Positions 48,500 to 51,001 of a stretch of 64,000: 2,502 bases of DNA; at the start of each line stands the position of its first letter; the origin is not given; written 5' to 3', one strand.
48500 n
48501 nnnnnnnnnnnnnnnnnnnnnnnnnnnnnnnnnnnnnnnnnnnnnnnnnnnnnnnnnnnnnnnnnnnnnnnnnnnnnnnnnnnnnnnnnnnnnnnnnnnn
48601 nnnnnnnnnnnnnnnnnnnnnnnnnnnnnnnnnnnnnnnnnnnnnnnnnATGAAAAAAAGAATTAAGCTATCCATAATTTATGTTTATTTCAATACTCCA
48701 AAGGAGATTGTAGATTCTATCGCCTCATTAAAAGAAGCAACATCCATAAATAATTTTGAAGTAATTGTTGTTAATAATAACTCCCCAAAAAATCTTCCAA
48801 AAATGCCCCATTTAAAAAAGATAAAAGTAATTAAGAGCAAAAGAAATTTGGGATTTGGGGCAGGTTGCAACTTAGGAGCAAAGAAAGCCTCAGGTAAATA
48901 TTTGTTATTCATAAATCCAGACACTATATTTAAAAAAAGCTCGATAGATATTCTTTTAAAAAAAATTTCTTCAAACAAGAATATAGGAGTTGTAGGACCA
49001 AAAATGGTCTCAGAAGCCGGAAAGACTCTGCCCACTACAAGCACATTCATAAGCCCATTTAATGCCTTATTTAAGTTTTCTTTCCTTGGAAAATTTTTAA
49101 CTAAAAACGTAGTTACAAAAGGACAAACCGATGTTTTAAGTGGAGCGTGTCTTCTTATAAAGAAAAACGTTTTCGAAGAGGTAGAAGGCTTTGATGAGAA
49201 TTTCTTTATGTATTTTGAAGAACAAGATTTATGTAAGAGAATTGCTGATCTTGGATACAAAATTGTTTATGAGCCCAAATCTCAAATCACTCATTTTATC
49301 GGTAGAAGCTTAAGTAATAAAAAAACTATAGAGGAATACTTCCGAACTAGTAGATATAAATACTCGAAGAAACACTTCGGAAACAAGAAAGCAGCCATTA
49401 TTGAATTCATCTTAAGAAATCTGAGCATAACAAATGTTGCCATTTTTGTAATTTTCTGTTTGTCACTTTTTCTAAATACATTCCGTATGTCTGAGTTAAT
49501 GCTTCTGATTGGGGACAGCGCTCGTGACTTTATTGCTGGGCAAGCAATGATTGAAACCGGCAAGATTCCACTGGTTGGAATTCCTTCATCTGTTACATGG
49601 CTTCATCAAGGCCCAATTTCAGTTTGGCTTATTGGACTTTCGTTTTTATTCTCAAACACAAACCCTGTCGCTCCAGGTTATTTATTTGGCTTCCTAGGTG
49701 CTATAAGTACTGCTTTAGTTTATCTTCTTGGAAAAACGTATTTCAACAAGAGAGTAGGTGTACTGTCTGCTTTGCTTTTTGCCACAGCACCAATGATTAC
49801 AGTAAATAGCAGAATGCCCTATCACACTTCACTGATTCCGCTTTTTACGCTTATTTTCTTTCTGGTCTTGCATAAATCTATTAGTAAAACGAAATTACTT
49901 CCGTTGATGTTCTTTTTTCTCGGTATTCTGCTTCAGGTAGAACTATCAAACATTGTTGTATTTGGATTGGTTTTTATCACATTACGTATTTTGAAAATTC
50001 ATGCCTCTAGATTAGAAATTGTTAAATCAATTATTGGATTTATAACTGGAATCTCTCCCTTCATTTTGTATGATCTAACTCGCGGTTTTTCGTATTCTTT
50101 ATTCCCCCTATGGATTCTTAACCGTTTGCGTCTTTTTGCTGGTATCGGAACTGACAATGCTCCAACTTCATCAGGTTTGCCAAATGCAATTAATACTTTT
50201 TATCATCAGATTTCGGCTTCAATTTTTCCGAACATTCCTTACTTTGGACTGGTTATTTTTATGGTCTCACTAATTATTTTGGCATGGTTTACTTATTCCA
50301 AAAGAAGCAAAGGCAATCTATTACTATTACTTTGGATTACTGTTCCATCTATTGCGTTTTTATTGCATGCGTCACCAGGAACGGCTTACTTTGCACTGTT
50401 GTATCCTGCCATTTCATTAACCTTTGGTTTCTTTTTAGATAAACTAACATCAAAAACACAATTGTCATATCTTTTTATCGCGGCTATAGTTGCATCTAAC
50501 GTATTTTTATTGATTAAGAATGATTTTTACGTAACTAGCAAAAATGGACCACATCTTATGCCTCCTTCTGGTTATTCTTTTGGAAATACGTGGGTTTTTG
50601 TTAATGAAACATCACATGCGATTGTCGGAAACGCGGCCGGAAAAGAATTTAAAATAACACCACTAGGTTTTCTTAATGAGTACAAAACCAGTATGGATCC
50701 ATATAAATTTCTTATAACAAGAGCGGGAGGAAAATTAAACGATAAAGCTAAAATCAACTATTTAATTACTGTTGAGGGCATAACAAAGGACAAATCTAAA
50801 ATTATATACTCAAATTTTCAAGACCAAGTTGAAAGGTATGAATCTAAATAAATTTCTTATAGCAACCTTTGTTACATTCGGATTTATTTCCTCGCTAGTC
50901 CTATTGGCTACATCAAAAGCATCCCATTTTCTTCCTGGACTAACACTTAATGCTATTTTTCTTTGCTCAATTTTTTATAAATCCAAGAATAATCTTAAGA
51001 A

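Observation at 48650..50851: Fused GT2-GT-C protein and three further GT2 + GT-C gene pairs suggesting polyprenyl-phosphate-sugar dependent extracytoplasmic glycosylation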

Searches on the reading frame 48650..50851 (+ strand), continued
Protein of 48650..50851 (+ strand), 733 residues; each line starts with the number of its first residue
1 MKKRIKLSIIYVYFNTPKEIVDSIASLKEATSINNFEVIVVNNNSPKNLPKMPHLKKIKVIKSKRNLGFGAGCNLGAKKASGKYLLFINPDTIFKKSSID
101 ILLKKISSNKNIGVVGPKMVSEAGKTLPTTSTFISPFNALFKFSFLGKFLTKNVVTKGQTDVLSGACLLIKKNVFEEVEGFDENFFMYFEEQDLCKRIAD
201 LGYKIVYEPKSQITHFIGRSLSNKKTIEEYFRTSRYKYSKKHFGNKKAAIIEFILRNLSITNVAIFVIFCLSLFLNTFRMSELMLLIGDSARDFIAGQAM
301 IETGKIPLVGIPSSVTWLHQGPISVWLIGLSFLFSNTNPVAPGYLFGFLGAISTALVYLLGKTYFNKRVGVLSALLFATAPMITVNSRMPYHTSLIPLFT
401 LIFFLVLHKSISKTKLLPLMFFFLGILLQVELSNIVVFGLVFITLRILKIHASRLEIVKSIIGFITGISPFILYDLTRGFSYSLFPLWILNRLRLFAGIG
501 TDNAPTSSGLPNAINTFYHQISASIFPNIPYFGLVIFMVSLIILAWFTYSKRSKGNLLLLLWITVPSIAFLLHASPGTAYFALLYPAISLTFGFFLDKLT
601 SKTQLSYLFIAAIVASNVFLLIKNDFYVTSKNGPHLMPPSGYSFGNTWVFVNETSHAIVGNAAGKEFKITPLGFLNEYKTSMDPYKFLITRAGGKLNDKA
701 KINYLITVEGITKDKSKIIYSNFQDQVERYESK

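Call 67: find_encoding_contigs(protein=P0114, flank=6000, max_places=2)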
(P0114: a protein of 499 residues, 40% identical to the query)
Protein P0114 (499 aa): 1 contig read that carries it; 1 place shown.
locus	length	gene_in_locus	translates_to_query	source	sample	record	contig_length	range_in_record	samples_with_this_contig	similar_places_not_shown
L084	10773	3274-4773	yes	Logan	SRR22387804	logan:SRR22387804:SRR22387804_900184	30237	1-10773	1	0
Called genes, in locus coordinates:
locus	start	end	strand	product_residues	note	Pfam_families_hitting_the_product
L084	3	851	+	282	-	?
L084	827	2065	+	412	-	PF01943:Polysacc_synt, PF13440:Polysacc_synt_3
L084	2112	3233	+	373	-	PF13439:Glyco_transf_4, PF13692:Glyco_trans_1_4, PF13524:Glyco_trans_1_2, PF00534:Glycos_transf_1, PF20706:GT4-conflict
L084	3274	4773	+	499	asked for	PF13231:PMT_2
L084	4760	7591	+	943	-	PF09586:YfhO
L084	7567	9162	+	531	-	-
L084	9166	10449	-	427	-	PF08421:Methyltransf_13, PF13489:Methyltransf_23, PF08484:Methyltransf_14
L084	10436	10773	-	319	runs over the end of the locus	PF00106:adh_short (weak), PF01073:3Beta_HSD, PF01370:Epimerase, PF02719:Polysacc_synt_2 (weak), PF04321:RmlD_sub_bind (weak), PF05368:NmrA (weak), PF13460:NAD_binding_10, PF16363:GDP_Man_Dehyd, +2 more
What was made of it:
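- It is stand-alone in a Wzx-GT4-GT-C context with no GT2 between GT4 and the GT-C (call 67).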

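Call 68: find_encoding_contigs(protein=P0104, flank=6000, max_places=2)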
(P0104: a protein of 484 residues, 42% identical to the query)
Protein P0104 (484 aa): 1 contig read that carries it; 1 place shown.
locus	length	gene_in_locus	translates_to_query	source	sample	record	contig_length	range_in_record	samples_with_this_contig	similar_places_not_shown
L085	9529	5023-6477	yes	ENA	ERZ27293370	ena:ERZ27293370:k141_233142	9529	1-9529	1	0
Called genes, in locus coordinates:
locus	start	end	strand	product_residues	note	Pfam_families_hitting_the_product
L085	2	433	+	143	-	?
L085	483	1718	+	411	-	PF01943:Polysacc_synt, PF13440:Polysacc_synt_3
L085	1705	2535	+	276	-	PF01135:PCMT (weak), PF01209:Ubie_methyltran, PF02353:CMAS, PF13489:Methyltransf_23, PF08241:Methyltransf_11, PF08242:Methyltransf_12, PF13649:Methyltransf_25, PF13847:Methyltransf_31, +5 more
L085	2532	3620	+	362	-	PF13439:Glyco_transf_4 (weak), PF00534:Glycos_transf_1, PF13524:Glyco_trans_1_2, PF13692:Glyco_trans_1_4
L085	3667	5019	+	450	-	PF00657:Lipase_GDSL (faint), PF13472:Lipase_GDSL_2 (weak)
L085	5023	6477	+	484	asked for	PF13231:PMT_2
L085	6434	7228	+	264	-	PF00535:Glycos_transf_2, PF10111:Glyco_tranf_2_2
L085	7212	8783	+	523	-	PF02366:PMT, PF13231:PMT_2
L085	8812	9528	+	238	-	PF08421:Methyltransf_13, PF13489:Methyltransf_23 (weak)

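Call 69: find_encoding_contigs(protein=P0086, flank=8000, max_places=1)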
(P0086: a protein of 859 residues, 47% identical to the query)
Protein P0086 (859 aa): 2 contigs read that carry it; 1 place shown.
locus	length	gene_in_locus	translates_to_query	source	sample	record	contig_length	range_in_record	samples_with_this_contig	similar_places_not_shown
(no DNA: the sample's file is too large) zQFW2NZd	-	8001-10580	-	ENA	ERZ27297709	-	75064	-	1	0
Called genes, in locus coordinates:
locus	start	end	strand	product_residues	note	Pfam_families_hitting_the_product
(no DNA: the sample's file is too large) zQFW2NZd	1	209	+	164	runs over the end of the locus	PF25084:LbH_EIF2B, PF25087:GMPPB_C (faint), PF00132:Hexapep, PF14602:Hexapep_2 (weak)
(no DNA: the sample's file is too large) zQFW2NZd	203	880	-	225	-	PF00535:Glycos_transf_2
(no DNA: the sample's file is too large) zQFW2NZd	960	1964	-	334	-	PF01408:GFO_IDH_MocA, PF02894:GFO_IDH_MocA_C (weak), PF22725:GFO_IDH_MocA_C3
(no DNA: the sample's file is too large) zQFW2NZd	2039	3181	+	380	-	PF01041:DegT_DnrJ_EryC1, PF00266:Aminotran_5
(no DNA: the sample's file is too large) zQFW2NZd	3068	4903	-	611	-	PF10131:PTPS_related (weak)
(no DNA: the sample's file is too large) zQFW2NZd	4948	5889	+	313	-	PF00535:Glycos_transf_2, PF10111:Glyco_tranf_2_2 (weak), PF13641:Glyco_tranf_2_3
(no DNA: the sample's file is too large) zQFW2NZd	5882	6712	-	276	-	PF02353:CMAS, PF03848:TehB, PF13489:Methyltransf_23, PF01209:Ubie_methyltran, PF05175:MTS, PF08241:Methyltransf_11, PF08242:Methyltransf_12, PF13649:Methyltransf_25, +9 more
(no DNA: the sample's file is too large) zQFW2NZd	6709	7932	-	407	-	PF01943:Polysacc_synt, PF13440:Polysacc_synt_3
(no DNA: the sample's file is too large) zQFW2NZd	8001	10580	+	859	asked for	PF13439:Glyco_transf_4, PF00534:Glycos_transf_1, PF13692:Glyco_trans_1_4, PF20706:GT4-conflict (weak), PF13524:Glyco_trans_1_2, PF13231:PMT_2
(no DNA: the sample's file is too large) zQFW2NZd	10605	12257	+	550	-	PF02366:PMT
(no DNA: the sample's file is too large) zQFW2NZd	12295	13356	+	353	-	PF05368:NmrA (weak), PF01073:3Beta_HSD, PF01370:Epimerase, PF02719:Polysacc_synt_2, PF04321:RmlD_sub_bind (weak), PF13460:NAD_binding_10, PF16363:GDP_Man_Dehyd, PF08485:Polysacc_syn_2C, +2 more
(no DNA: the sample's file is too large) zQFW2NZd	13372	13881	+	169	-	-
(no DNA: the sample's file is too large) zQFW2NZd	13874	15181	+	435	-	-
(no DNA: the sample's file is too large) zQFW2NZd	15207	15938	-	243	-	PF00535:Glycos_transf_2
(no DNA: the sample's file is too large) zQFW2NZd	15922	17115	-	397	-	PF02350:Epimerase_2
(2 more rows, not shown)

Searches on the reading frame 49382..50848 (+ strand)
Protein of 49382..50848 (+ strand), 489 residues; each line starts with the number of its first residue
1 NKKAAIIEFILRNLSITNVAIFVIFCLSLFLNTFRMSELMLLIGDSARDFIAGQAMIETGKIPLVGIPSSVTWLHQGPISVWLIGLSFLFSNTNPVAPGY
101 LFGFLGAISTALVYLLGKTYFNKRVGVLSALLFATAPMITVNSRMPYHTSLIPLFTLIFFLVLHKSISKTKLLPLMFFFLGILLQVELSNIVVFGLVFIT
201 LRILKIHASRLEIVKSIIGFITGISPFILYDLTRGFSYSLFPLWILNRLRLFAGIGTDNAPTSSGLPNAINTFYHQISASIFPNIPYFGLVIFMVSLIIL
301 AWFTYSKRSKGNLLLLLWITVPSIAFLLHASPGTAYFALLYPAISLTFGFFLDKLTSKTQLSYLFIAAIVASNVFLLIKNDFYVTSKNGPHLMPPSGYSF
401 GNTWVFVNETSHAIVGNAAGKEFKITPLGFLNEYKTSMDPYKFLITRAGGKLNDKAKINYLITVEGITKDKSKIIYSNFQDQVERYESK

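Call 30: predict_structure(alignment_id=A2)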
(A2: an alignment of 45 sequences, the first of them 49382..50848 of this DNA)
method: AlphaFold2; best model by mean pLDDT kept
length: 489 residues; sequences in the alignment: 45
mean_pLDDT: 93.0   pTM: 0.92
mean pLDDT of the five models: 93.0, 92.9, 92.5, 91.8, 90.4
residues with pLDDT >= 90: 386; 70-90: 90; 50-70: 13; < 50: 0
segments of 3 or more residues with pLDDT < 50: none
pLDDT, mean of each block of 10 residues (from residue 1): 81 89 98 98 94 96 84 85 98 97 98 98 98 98 95 98 98 98 93 96 96 98 96 89 87 72 75 93 94 97 96 98 88 82 98 94 93 98 95 90 95 98 95 92 97 97 83 91 92
secondary structure, 60 per line:
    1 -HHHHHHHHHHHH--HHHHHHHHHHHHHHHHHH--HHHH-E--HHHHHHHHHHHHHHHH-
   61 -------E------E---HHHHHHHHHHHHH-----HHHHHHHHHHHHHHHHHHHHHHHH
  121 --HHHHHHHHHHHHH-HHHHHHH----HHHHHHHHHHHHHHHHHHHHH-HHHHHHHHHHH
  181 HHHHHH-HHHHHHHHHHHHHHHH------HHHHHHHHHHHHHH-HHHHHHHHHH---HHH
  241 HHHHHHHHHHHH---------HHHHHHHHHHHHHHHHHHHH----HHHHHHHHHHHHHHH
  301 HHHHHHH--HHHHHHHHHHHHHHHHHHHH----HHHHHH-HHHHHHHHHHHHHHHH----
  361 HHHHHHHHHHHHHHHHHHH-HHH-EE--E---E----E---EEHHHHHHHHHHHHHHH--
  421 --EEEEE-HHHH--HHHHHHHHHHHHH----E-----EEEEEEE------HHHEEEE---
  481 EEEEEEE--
elements in order: H2-13 H16-33 H36-39 H44-59 H79-91 H97-120 H123-135 H137-143 H148-168 H170-186 H188-203 H210-223 H225-234 H238-252 H262-281 H286-307 H310-329 H334-339 H341-356 H361-379 H404-418 E423-427 H429-432 H435-447 E458-464 E474-477 E481-487
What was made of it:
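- Checked: The AF2 model has pLDDT 93 and pTM 0.92 (call 30).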

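Call 32: fold_search(model_id=the predicted structure, library=pdb)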
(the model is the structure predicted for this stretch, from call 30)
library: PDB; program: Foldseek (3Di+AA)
matches with E <= 10: 255; with E <= 0.001: 20
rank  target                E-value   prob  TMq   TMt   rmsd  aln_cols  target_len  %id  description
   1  5f15                  1.4e-06  1.00  0.55  0.51  10.0       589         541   10  Crystal Structure of ArnT from Cupriavidus metallidurans bound to Undecaprenyl phosphate (released 2016-02-17)
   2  3waj                  4.8e-06  1.00  0.51  0.34  13.0       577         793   12  Crystal structure of the Archaeoglobus fulgidus oligosaccharyltransferase (O29867_ARCFU) complex with Zn and sulfate (released 2013-10-30)
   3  3wak                  6.1e-06  1.00  0.50  0.31  12.8       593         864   12  Crystal structure of the Archaeoglobus fulgidus oligosaccharyltransferase (O29867_ARCFU) in the apo form (released 2013-10-30)
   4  6gxc_A                6.7e-06  1.00  0.52  0.38   8.5       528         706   15  Bacterial oligosaccharyltransferase PglB in complex with an inhibitory peptide and a reactive lipid-linked oligosaccha (released 2018-11-14)
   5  9n9j_I                6.9e-06  1.00  0.51  0.38  12.0       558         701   12  Structure of a GRP94 folding intermediate engaged with a CCDC134- and FKBP11-bound secretory translocon (released 2025-11-19)
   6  6s7t_A                1.1e-05  1.00  0.55  0.40  12.2       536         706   12  Cryo-EM structure of human oligosaccharyltransferase complex OST-B (released 2019-12-18)
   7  8b6l_I                1.3e-05  1.00  0.52  0.39  11.8       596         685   11  Subtomogram average of the human Sec61-TRAP-OSTA-translocon (released 2022-12-07)
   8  8age_A                1.3e-05  1.00  0.52  0.41  11.4       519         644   12  Structure of yeast oligosaccharylransferase complex with acceptor peptide bound (released 2022-12-07)
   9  5ezm                  1.6e-05  1.00  0.57  0.53   8.6       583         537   12  Crystal Structure of ArnT from Cupriavidus metallidurans in the apo state (released 2016-02-17)
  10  6s7o_A                1.7e-05  1.00  0.52  0.40  12.6       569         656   12  Cryo-EM structure of human oligosaccharyltransferase complex OST-A (released 2019-12-18)
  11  8agc_A                2.4e-05  1.00  0.51  0.38  11.7       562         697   13  Structure of yeast oligosaccharylransferase complex with lipid-linked oligosaccharide and non-acceptor peptide bound (released 2022-12-07)
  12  7e9s_A                2.4e-05  1.00  0.45  0.28  13.6       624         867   12  Archaeal oligosaccharyltransferase AglB from Archaeoglobus fulgidus in complex with an inhibitory peptide and a dolich (released 2021-09-08)
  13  5ogl_A                2.6e-05  1.00  0.54  0.39   9.2       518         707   15  Structure of bacterial oligosaccharyltransferase PglB in complex with an acceptor peptide and an lipid-linked oligosac (released 2017-10-25)
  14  8agb_A                3.6e-05  1.00  0.52  0.41  10.7       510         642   12  Structure of yeast oligosaccharylransferase complex with lipid-linked oligosaccharide bound (released 2022-12-07)
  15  6ftg_5                6.7e-05  1.00  0.55  0.43  13.0       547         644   12  Subtomogram average of OST-containing ribosome-translocon complexes from canine rough microsomal membranes (released 2018-03-21)
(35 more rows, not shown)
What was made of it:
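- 49421..50527 (+): Polytopic GT-C membrane domain (residues ~258-626, about 12-13 TM helices). Foldseek hits to ArnT, the OSTs, ALG12 and AftB (call 32).
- On GT-C superfamily (Pfam clan; PMT_2 PF13231): The unrelated transporter and receptor entries below rank 36 have TM about 0.1 (call 32).
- On Oligosaccharyltransferase STT3/PglB/AglB: Fold similarity is present (call 32).
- Closest known: ArnT. Same: The fold matches (Foldseek E 1e-6 to 1e-4, TM 0.5-0.6, call 32).
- Checked: Foldseek's top hit is ArnT 5f15 (E 1.4e-6; 5ezm TM 0.57/0.53), followed by AglB, PglB, STT3, ALG12, ALG9, AftB and Pmt4 (call 32).
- The best structural match is ArnT, which uses a monosaccharide donor (call 32). The OST and ALG hits are nearly as strong as ArnT (call 32).
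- Tried and rejected: Rejected by the fold search (call 32).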

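Call 49: search_solved_structures(query=A3, max_evalue=10, show_alignments=3)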
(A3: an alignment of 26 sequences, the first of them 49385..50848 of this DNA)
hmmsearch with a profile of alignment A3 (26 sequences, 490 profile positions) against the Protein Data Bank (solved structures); distinct sequences matched with E-value up to 10: 1.
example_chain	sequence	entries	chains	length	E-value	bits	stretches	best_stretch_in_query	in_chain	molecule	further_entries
7w5z_J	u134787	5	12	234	1.1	11.1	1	438-485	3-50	Cytochrome c oxidase subunit TT10 | COXTT10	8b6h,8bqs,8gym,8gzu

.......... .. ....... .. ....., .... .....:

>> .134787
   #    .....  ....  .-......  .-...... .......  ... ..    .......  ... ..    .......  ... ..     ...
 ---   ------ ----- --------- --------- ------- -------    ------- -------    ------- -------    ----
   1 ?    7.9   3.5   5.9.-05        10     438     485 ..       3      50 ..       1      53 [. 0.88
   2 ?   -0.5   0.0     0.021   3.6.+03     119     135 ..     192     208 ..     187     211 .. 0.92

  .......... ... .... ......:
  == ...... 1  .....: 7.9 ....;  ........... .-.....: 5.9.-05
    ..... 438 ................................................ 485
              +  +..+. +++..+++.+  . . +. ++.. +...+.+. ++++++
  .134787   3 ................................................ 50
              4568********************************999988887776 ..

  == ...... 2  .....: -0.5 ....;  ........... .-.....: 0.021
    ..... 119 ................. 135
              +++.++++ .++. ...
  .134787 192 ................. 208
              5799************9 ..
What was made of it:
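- On ArnT family proper (GT83): No PDB hit at E of 10 or less with the membrane-domain profile (call 49).
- Closest known: ArnT. Different: No sequence-level match to any solved GT-C, even at E of 10 or less (call 49).
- No solved GT-C is detectable by sequence (call 49).
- Tried and rejected: Nothing at E of 10 or less (call 49), so I could not map D289 onto the ArnT or PglB catalytic residues by alignment.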

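Call 50: search_protein_families(library=pfam, alignment_id=A3, max_evalue=0.01)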
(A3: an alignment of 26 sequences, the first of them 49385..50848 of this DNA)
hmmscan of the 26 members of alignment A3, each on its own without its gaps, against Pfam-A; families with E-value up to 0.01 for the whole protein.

A. member 1, window:49385-50848:+ (488 aa): 1 family
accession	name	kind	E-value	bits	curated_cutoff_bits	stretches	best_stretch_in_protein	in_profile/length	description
PF13231.12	PMT_2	-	5.5e-06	27.1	26.1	1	75-200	2-129/160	Dolichyl-phosphate-mannose-protein mannosyltransferase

B. families by the number of members that match (of 26 scanned): 3 families
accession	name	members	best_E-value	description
PF13231.12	PMT_2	26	1.1e-10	Dolichyl-phosphate-mannose-protein mannosyltransferase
PF02038.21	ATP1G1_PLM_MAT8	1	0.002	ATP1G1/PLM/MAT8 family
PF02366.24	PMT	1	0.004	Dolichyl-phosphate-mannose-protein mannosyltransferase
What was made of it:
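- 49421..50527 (+): PMT_2 in 26 of 26 members (call 50).
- On GT-C superfamily (Pfam clan; PMT_2 PF13231): 26 of 26 family members match, with a best E of 1.1e-10 (call 50).
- Checked: All 26 family members tested hit PMT_2 (call 50).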

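Call 65: search_protein_representatives(alignment_id=A4)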
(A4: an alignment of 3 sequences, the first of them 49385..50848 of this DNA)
Query: 3 sequences, 491 profile positions. Proteins with E-value up to 0.001 (for the whole library): 4639; up to 1e-10: 1767; up to 1e-30: 407. The best 150 are listed.
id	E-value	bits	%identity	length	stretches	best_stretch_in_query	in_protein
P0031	7.5e-177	605.5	-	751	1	7-490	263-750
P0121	2.6e-176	603.7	-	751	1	5-491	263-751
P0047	4.0e-162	556.9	-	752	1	4-490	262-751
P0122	2.9e-160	550.8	-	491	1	14-487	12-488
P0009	6.8e-159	546.3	-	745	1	5-489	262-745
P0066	3.3e-154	530.8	-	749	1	6-490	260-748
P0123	1.5e-149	515.5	-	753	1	9-488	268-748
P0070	4.7e-149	513.8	-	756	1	7-487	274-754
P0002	1.0e-148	512.7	-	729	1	5-487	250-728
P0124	2.8e-146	504.6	-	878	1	3-490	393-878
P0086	3.1e-146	504.5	-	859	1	5-488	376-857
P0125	3.8e-145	500.9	-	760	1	3-489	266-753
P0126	2.3e-140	485.2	-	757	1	15-488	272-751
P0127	1.0e-137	476.4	-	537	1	9-489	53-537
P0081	2.0e-136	472.2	-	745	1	9-490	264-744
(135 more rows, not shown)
